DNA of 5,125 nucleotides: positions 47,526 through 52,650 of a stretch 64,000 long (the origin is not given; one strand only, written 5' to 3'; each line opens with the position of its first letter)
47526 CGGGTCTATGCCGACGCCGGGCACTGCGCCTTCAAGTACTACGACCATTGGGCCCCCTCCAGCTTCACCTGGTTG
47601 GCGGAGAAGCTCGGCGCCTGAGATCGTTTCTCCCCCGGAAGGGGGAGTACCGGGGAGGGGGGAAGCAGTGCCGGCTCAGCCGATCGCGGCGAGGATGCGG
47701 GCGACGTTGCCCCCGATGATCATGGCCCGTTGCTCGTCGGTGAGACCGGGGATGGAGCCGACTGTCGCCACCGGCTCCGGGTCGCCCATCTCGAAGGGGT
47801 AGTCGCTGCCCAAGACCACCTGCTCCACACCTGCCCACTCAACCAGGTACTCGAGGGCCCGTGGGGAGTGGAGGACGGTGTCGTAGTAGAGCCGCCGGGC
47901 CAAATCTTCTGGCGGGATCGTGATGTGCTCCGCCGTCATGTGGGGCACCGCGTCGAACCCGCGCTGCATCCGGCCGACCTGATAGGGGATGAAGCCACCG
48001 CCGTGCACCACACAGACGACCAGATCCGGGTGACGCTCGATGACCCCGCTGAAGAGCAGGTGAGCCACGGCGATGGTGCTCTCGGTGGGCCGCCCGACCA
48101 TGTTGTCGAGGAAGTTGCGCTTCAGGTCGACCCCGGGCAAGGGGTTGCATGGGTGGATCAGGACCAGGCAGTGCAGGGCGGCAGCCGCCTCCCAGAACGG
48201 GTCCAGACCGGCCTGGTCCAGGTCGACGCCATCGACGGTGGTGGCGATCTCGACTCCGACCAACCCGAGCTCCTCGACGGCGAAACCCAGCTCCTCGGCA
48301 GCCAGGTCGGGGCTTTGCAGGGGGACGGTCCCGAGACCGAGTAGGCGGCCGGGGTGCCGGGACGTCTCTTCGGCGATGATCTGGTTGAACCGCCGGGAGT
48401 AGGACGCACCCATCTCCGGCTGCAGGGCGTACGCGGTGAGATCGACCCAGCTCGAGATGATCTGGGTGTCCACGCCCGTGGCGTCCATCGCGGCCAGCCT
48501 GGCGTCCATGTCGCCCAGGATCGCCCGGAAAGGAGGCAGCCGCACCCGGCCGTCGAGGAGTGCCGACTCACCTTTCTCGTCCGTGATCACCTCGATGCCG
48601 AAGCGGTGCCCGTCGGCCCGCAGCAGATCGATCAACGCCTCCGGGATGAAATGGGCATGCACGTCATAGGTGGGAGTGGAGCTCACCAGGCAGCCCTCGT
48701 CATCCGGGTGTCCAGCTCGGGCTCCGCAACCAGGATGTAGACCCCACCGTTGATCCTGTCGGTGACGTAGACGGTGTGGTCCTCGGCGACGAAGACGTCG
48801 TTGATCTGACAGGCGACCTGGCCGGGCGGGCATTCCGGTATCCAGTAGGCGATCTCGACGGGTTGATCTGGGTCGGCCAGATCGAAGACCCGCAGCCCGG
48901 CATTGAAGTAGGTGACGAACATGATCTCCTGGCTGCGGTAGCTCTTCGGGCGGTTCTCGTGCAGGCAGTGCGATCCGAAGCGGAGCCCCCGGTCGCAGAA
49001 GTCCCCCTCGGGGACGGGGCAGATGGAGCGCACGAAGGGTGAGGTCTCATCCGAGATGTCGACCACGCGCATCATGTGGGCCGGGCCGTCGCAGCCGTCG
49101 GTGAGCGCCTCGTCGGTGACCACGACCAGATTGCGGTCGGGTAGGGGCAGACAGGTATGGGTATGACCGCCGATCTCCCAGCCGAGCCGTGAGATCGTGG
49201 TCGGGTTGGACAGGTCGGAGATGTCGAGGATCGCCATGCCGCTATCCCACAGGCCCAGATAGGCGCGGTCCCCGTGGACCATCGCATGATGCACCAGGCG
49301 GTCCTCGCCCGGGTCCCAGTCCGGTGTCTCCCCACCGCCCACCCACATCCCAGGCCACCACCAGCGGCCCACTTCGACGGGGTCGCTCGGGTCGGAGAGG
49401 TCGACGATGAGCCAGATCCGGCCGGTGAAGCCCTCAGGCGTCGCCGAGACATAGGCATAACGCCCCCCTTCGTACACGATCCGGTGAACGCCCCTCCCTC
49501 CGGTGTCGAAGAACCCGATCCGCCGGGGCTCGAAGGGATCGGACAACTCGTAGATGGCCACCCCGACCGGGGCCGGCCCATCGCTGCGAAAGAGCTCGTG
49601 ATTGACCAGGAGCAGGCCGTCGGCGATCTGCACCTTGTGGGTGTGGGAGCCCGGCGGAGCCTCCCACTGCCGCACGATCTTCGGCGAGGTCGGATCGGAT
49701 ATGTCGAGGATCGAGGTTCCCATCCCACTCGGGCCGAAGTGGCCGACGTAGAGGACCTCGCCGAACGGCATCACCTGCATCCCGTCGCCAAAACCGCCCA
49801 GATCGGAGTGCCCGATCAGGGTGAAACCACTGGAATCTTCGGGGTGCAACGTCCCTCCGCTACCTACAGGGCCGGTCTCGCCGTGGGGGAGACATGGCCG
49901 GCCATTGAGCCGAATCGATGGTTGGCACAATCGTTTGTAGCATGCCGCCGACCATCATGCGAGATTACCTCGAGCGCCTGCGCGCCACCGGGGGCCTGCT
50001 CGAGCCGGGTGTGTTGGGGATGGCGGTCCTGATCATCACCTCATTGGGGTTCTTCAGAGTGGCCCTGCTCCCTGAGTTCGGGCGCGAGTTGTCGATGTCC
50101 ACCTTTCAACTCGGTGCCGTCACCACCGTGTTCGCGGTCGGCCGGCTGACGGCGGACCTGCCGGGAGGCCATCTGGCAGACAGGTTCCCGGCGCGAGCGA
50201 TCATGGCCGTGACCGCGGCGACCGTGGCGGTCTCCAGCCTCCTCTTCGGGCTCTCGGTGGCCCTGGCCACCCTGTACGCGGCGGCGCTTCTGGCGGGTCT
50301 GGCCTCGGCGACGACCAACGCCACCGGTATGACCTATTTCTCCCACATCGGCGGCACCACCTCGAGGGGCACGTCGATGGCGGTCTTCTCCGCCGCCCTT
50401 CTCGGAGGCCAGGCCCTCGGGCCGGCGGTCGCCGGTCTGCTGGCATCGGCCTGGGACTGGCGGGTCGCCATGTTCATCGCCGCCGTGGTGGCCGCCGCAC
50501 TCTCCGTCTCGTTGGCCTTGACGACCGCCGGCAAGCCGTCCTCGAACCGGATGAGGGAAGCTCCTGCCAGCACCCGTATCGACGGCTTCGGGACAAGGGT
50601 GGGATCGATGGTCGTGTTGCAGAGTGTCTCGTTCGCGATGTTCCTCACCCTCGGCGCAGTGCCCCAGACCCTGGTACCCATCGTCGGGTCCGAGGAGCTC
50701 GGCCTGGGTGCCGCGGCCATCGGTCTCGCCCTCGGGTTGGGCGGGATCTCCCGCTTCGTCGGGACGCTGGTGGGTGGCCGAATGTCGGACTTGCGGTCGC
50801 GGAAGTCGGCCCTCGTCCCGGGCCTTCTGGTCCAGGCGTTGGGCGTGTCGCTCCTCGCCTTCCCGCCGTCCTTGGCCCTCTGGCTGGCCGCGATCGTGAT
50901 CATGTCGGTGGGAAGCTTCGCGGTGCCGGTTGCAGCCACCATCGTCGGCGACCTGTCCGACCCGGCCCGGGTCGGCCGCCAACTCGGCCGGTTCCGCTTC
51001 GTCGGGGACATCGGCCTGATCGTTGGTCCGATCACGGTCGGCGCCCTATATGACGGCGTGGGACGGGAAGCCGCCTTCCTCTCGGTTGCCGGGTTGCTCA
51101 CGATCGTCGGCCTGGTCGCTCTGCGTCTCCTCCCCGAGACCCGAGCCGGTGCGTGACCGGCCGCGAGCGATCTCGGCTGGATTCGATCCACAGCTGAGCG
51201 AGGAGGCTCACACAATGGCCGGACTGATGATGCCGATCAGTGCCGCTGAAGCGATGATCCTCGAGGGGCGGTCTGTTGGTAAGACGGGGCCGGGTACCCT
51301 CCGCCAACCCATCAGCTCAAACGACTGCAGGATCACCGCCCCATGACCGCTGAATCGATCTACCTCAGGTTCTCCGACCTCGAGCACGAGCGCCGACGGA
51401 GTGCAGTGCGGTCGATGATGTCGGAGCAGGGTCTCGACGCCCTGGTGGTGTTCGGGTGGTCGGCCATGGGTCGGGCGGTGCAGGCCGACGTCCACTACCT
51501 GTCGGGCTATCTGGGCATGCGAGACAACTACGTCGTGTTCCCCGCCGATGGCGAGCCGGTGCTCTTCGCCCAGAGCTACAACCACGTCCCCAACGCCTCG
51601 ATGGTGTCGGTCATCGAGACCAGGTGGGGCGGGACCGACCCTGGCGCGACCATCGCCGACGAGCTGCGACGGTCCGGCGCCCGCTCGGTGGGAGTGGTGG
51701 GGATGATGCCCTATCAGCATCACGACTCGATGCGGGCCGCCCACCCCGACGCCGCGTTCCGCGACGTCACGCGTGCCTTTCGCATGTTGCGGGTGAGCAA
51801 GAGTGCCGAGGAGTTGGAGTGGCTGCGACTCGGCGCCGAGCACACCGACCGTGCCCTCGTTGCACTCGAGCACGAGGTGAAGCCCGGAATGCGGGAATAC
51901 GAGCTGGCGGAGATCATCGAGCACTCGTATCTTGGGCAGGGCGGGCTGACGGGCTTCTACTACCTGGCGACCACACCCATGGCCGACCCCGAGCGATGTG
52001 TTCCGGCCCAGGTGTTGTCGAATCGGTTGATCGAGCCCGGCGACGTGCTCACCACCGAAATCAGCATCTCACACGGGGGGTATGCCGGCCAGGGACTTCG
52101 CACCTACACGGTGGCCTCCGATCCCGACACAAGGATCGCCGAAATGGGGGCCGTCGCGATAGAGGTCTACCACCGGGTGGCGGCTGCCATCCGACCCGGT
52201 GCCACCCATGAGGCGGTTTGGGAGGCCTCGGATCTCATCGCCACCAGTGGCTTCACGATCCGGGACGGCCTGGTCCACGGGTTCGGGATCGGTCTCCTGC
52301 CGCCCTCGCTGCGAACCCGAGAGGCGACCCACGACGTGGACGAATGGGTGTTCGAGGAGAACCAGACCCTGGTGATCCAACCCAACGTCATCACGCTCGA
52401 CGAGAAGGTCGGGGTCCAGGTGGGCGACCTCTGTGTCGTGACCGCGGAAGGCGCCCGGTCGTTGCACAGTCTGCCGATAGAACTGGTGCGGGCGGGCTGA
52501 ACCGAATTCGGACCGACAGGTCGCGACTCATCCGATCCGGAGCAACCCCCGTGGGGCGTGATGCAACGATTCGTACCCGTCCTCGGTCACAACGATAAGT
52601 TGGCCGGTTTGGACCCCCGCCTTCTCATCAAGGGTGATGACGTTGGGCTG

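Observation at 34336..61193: One LacI-type palindrome (about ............) recurs in eight promoter gaps and links about 30 kb of hydrolase, oxidoreductase and transporter genes into a single cryptic regulon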

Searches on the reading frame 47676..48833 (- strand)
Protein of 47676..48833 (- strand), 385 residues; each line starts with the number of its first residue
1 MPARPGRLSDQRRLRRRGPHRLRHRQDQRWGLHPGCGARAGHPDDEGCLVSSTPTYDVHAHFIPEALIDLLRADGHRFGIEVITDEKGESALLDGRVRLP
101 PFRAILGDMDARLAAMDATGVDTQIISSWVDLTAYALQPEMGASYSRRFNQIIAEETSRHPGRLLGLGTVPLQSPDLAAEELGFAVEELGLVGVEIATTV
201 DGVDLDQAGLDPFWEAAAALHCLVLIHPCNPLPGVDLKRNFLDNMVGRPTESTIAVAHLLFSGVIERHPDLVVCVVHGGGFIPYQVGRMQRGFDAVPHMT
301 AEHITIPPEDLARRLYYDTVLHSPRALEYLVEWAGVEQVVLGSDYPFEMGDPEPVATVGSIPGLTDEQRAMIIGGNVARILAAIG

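Call 8: search_protein_families(library=pfam, proteins=[window:47676-48833:-])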
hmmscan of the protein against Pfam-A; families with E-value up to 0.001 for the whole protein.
window:47676-48833:- (385 aa): 1 family
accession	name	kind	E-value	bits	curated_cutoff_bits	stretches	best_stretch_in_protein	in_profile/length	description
PF04909.20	Amidohydro_2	-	7.9e-35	121.4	26.4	1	56-381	1-287/289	Amidohydrolase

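Call 39: search_protein_families(library=ncbifam, proteins=[window:47676-48833:-], max_evalue=0.00001)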
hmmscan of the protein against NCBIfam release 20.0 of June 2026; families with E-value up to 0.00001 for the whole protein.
window:47676-48833:- (385 aa): 0 families

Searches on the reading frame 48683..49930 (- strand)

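Call 8: search_protein_families(library=pfam, proteins=[window:48683-49930:-])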
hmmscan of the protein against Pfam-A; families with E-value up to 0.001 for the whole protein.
window:48683-49930:- (415 aa): 1 family
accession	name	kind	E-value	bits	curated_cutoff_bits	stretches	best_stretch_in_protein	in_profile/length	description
PF08309.17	LVIVD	-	3.9e-18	64.9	20.2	1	218-246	9-37/42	LVIVD repeat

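Call 39: search_protein_families(library=ncbifam, proteins=[window:48683-49930:-], max_evalue=0.00001)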
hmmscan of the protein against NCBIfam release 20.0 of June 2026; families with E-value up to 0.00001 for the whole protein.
window:48683-49930:- (415 aa): 1 family
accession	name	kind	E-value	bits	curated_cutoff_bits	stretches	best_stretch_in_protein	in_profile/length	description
TIGR04312.1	choice_anch_B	subfamily_domain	6.3e-09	35.6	100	0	224-363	199-324/364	choice-of-anchor B family protein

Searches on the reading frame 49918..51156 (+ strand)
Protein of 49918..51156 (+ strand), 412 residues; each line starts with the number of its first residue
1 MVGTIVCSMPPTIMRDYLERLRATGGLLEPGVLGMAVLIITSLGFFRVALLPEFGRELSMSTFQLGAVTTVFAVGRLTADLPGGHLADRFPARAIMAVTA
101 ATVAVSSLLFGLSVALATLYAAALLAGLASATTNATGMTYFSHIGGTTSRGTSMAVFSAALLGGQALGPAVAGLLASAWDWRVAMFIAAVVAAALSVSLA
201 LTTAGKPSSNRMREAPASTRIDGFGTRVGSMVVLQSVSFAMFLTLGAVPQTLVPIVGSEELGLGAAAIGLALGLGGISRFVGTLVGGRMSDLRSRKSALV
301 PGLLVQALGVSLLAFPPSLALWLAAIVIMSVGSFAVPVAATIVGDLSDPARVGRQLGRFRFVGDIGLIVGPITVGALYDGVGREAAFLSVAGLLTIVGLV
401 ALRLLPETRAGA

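Call 8: search_protein_families(library=pfam, proteins=[window:49918-51156:+])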
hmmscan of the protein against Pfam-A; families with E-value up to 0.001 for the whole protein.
window:49918-51156:+ (412 aa): 3 families
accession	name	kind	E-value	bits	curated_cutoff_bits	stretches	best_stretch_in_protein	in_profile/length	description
PF07690.21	MFS_1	-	3.3e-44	151.7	33.4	2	35-231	4-203/347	Major Facilitator Superfamily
PF00083.30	Sugar_tr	-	6.1e-05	22.5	22.3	1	59-197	42-186/452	Sugar (and other) transporter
PF06779.20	MFS_4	-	0.00028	20.8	26.3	1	49-401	14-362/364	Uncharacterised MFS-type transporter YbfB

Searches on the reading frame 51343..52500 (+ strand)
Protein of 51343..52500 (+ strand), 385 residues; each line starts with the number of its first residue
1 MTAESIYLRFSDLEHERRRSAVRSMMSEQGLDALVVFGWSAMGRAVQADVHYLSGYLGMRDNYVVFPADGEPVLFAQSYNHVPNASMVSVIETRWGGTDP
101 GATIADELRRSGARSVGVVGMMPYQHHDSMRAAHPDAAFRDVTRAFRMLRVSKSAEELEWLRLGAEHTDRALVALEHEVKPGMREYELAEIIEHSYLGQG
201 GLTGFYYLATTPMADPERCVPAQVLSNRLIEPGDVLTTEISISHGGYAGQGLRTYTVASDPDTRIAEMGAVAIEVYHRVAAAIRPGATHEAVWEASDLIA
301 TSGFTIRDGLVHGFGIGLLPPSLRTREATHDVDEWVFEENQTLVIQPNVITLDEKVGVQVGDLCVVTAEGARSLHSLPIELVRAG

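Call 8: search_protein_families(library=pfam, proteins=[window:51343-52500:+])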
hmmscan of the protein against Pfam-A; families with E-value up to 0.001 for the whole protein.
window:51343-52500:+ (385 aa): 2 families
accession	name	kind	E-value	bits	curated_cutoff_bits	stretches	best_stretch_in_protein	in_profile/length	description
PF00557.29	Peptidase_M24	-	2.1e-24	86.9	23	1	161-368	3-208/208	Metallopeptidase family M24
PF01321.24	Creatinase_N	-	1.9e-11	45.1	22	1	18-151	1-127/128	Creatinase/Prolidase N-terminal domain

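Call 39: search_protein_families(library=ncbifam, proteins=[window:51343-52500:+], max_evalue=0.00001)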
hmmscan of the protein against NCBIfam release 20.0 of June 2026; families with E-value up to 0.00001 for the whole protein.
window:51343-52500:+ (385 aa): 6 families
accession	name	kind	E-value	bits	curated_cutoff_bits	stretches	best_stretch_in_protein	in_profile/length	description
NF040821.1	dipep_PepQ_Arch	equivalog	1e-15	57.6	630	1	22-379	6-343/346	Xaa-Pro dipeptidase PepQ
NF038259.1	ectoine_DoeA_2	exception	1.5e-12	46.9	575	1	9-381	8-383/386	ectoine hydrolase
TIGR02993.1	ectoine_eutD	equivalog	2.8e-12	46.5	613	1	129-381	135-387/391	ectoine hydrolase DoeA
NF007310.0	PRK09795.1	equivalog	7.2e-12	44.8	393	1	142-383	117-357/361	aminopeptidase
NF008131.0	PRK10879.1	equivalog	2.6e-08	33.1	465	1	137-312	158-330/438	Xaa-Pro aminopeptidase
TIGR00500.1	met_pdase_I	equivalog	1.1e-07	31.7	171.35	1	153-372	4-226/247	type I methionyl aminopeptidase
